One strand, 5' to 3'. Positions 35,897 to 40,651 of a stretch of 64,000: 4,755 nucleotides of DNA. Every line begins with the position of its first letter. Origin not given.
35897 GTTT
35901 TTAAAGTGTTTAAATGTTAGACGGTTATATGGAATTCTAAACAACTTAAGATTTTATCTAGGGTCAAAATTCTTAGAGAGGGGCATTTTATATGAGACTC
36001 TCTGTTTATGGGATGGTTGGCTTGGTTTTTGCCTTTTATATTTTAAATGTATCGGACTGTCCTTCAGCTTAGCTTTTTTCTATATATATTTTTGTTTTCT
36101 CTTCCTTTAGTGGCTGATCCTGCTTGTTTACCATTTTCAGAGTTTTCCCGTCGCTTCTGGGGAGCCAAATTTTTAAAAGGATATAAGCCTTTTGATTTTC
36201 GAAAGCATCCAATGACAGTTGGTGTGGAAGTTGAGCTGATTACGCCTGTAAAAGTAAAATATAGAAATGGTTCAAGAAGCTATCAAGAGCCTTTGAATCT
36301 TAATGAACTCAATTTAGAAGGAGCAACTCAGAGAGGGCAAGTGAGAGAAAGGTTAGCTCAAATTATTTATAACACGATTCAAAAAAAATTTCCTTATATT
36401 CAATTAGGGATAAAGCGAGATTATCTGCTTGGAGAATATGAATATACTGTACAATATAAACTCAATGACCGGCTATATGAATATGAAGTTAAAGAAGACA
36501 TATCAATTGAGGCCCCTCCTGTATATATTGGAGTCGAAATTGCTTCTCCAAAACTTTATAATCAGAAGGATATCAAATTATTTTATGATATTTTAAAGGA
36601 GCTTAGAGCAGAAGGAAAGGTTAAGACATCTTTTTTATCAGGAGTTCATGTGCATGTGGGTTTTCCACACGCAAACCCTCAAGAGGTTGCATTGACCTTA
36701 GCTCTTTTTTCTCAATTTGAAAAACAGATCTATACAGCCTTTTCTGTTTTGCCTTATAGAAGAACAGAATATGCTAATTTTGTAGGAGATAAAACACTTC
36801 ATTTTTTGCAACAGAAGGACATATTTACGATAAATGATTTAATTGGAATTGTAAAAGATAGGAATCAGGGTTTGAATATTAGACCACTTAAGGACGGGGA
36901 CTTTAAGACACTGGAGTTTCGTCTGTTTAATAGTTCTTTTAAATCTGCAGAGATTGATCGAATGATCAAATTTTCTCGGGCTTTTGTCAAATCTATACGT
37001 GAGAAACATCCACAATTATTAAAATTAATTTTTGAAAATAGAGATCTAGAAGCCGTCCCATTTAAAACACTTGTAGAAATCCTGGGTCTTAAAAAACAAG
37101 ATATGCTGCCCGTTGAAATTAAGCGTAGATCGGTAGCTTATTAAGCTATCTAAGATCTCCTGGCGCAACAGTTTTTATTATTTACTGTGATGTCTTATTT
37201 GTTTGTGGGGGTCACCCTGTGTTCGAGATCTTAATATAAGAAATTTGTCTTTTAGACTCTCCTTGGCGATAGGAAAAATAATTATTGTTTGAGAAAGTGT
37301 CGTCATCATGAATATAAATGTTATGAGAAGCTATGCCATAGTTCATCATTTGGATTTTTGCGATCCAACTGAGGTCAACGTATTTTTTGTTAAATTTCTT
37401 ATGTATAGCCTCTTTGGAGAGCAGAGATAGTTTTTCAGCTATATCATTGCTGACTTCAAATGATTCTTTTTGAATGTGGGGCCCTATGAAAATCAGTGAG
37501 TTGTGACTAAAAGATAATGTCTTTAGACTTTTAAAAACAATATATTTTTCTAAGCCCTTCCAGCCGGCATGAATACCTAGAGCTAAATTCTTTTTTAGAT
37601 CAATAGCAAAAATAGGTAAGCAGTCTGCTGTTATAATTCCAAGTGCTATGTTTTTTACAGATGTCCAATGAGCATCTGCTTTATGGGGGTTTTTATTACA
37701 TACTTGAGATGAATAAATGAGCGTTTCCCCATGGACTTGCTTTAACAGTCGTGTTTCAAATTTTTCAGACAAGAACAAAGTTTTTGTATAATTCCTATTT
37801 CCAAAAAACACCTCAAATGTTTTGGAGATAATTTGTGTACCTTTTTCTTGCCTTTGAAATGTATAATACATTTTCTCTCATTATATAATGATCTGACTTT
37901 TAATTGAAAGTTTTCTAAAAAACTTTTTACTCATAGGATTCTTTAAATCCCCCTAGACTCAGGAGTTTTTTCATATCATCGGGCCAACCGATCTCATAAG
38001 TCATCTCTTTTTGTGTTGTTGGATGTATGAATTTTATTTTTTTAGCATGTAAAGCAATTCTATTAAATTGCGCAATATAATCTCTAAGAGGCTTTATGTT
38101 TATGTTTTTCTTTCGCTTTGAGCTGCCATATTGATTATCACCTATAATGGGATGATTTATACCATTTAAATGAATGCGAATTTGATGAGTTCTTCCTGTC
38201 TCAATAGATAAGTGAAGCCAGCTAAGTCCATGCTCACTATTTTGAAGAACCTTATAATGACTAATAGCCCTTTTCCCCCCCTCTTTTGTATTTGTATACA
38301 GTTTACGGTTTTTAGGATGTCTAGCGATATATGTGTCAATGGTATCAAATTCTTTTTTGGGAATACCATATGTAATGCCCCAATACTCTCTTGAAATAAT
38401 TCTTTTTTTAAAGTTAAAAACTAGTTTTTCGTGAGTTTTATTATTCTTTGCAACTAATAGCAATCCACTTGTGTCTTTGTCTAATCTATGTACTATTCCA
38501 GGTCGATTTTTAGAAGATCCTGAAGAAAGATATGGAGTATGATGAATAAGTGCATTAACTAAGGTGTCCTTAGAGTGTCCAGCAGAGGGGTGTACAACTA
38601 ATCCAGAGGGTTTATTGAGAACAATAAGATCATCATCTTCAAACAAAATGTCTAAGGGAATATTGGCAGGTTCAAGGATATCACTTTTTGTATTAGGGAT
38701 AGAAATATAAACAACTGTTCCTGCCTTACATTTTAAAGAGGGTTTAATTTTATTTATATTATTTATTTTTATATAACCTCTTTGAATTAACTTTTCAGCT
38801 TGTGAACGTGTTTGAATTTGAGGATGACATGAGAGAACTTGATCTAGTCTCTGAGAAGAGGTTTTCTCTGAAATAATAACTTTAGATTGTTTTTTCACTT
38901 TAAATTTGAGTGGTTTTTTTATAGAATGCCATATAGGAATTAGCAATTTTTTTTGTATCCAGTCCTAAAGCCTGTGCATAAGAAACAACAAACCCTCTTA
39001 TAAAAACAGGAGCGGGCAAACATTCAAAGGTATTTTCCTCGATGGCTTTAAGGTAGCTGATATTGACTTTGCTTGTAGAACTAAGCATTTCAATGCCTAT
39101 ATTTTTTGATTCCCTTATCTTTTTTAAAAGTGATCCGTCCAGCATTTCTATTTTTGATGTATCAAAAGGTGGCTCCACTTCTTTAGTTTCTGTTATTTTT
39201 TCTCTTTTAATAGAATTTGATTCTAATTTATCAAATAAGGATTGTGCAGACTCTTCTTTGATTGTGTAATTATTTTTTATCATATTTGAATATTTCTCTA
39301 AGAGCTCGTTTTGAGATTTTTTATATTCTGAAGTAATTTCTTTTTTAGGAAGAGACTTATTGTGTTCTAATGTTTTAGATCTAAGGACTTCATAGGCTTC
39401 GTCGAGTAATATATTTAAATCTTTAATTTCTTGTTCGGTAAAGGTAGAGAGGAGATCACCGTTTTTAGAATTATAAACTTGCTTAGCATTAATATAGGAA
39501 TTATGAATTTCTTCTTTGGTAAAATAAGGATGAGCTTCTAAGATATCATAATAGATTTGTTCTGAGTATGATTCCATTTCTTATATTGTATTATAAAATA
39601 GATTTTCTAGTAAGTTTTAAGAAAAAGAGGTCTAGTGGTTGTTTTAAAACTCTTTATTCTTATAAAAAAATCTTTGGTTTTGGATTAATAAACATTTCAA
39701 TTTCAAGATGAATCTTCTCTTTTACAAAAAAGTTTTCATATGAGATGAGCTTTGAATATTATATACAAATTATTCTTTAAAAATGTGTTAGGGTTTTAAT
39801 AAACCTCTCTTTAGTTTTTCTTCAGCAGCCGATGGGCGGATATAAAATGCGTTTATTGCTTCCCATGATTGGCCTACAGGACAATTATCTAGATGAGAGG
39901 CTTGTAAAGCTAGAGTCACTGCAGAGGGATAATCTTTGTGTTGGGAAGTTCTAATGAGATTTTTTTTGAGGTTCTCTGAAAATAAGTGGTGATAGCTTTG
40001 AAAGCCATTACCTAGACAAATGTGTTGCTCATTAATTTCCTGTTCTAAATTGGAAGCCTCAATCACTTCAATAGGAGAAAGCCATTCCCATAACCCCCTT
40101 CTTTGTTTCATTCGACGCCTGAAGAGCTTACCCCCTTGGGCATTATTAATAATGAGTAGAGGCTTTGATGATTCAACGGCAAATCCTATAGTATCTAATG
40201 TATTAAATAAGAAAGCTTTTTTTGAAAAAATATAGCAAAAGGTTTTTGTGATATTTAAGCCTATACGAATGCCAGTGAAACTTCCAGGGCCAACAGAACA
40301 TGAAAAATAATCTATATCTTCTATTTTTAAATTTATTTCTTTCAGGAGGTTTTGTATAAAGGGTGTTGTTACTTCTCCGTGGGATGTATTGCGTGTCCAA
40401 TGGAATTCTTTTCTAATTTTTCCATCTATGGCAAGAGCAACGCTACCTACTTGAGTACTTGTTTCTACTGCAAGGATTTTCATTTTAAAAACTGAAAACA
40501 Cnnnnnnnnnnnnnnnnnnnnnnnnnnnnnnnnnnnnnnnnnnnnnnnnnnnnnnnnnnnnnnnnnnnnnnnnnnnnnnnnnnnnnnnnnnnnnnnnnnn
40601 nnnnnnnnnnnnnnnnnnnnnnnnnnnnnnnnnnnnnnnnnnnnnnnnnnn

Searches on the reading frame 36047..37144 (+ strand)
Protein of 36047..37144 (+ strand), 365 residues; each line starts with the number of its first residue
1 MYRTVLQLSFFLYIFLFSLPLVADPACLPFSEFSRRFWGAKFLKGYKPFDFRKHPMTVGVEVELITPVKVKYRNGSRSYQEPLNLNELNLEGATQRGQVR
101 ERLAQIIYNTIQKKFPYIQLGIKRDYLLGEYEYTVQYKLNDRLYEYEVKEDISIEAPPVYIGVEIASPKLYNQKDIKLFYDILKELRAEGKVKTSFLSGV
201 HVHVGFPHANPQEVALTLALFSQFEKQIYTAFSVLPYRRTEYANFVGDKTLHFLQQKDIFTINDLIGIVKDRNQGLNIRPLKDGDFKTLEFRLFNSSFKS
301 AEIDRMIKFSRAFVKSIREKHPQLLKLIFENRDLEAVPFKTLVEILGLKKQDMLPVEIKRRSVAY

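Call 20: search_protein_families(library=pfam, proteins=[window:36047-37144:+], max_evalue=0.001)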
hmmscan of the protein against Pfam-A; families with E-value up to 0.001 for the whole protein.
window:36047-37144:+ (365 aa): 1 family
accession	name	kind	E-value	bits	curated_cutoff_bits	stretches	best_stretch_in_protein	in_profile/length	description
PF12224.13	Amidoligase_2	-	1.2e-14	55.2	22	1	56-314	3-245/245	Putative amidoligase enzyme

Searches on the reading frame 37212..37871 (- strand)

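Call 52: search_protein_families(library=pfam, proteins=[window:37212-37871:-], max_evalue=0.0001)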
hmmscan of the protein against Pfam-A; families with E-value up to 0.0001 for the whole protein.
window:37212-37871:- (219 aa): 1 family
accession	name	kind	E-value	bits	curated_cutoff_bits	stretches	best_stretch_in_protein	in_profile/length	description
PF02578.20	Cu-oxidase_4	-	6.5e-36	124.4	22.9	1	35-212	41-236/238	Multi-copper polyphenol oxidoreductase laccase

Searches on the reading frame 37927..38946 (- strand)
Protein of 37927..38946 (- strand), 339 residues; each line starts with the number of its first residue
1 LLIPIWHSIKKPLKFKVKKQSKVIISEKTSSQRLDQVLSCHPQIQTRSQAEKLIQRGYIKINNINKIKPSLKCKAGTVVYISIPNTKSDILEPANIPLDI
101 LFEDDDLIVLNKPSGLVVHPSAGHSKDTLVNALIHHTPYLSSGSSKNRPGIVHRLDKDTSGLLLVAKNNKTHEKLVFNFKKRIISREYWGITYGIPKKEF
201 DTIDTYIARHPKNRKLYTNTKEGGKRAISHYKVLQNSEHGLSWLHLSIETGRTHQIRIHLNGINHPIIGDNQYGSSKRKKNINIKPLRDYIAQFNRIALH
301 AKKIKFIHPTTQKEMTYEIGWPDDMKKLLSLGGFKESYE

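Call 52: search_protein_families(library=pfam, proteins=[window:37927-38946:-], max_evalue=0.0001)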
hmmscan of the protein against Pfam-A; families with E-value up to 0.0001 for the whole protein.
window:37927-38946:- (339 aa): 2 families
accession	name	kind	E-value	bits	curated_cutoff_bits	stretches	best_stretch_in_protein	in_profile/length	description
PF00849.27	PseudoU_synth_2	-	9.1e-38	130.3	26.8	1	106-261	1-151/152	RNA pseudouridylate synthase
PF01479.30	S4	-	2.1e-06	27.8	22.8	1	32-79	1-48/48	S4 domain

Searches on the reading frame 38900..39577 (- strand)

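Call 52: search_protein_families(library=pfam, proteins=[window:38900-39577:-], max_evalue=0.0001)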
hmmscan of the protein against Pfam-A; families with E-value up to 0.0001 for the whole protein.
window:38900-39577:- (225 aa): 2 families
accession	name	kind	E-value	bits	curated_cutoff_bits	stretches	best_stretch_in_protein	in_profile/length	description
PF13413.12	HTH_25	-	4e-18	65.4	24.6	1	150-210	1-61/62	Helix-turn-helix domain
PF12844.13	HTH_19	-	8.8e-12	45.2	30.2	1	148-213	1-60/64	Helix-turn-helix domain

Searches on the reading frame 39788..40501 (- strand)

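Call 52: search_protein_families(library=pfam, proteins=[window:39788-40501:-], max_evalue=0.0001)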
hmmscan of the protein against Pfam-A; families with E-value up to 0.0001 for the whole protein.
window:39788-40501:- (237 aa): 1 family
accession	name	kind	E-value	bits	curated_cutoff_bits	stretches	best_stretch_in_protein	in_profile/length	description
PF00814.31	TsaD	-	2.5e-13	50.8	24.8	1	40-110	28-98/264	tRNA N6-adenosine threonylcarbamoyltransferase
